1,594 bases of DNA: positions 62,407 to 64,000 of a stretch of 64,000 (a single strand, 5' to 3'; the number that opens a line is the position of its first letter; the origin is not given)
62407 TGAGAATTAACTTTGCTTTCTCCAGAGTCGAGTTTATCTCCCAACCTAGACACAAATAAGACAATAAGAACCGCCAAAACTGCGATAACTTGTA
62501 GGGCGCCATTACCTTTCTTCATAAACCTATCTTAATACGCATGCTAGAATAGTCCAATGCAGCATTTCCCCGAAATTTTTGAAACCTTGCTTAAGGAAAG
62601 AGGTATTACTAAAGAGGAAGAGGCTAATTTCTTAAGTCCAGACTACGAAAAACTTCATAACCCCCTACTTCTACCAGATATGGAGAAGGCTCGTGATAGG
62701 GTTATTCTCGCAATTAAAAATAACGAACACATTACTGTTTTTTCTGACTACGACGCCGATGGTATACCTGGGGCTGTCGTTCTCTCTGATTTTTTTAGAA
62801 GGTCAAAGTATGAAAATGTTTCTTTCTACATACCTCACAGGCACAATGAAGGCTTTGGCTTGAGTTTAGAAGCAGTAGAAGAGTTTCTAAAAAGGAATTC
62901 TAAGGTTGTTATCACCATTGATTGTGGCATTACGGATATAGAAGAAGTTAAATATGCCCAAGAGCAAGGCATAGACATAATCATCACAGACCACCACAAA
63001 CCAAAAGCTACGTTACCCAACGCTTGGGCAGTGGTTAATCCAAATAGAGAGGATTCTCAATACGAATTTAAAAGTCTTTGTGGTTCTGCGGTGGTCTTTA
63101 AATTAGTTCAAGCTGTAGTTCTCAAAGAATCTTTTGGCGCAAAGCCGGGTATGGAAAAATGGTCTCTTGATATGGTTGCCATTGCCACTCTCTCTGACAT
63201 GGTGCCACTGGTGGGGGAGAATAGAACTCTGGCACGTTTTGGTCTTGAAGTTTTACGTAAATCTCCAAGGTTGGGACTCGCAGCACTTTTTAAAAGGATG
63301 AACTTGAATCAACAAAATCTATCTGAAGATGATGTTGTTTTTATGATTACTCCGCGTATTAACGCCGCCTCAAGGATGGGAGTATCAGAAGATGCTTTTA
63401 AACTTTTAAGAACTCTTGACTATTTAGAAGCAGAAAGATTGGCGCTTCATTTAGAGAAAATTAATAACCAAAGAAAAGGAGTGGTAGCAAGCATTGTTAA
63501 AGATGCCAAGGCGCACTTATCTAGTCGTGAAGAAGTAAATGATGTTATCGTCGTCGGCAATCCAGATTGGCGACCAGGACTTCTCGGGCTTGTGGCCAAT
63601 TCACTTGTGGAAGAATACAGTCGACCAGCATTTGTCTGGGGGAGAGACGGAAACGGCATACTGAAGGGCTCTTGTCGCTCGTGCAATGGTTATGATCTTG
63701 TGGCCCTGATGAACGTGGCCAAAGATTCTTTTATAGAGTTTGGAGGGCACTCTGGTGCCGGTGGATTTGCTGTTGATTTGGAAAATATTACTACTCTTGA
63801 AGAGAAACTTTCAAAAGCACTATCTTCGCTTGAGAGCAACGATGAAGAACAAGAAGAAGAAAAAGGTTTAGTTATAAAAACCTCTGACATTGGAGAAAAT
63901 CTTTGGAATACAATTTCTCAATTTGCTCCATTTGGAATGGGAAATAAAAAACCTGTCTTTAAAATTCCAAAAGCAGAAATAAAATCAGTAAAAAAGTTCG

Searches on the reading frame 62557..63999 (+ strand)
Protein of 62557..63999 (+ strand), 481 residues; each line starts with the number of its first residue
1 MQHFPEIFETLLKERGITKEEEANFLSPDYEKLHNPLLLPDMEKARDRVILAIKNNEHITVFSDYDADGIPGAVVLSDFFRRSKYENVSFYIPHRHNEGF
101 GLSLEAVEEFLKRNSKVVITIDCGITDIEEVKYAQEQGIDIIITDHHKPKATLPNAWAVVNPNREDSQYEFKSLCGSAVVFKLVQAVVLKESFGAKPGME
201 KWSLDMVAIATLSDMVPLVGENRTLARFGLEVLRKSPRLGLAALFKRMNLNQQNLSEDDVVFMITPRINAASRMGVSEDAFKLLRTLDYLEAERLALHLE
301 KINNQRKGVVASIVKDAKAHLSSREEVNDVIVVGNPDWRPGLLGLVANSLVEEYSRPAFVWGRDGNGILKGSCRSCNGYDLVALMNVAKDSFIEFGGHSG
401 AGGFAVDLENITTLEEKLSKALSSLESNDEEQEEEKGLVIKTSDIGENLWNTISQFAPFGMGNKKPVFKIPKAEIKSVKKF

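Call 66: search_protein_families(library=pfam, proteins=[window:62557-63999:+], max_evalue=0.001)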
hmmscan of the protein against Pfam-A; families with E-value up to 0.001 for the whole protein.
window:62557-63999:+ (481 aa): 3 families
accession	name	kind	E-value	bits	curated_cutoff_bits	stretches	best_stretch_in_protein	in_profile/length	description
PF01368.27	DHH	-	1.5e-24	87.1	28.1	1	58-211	1-125/125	DHH family, N-terminal domain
PF02272.25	DHHA1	-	1.6e-09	38.5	25.9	1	330-422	4-100/102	DHHA1 domain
PF17768.7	RecJ_OB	-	1.2e-07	32.2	27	1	440-480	5-45/107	RecJ OB domain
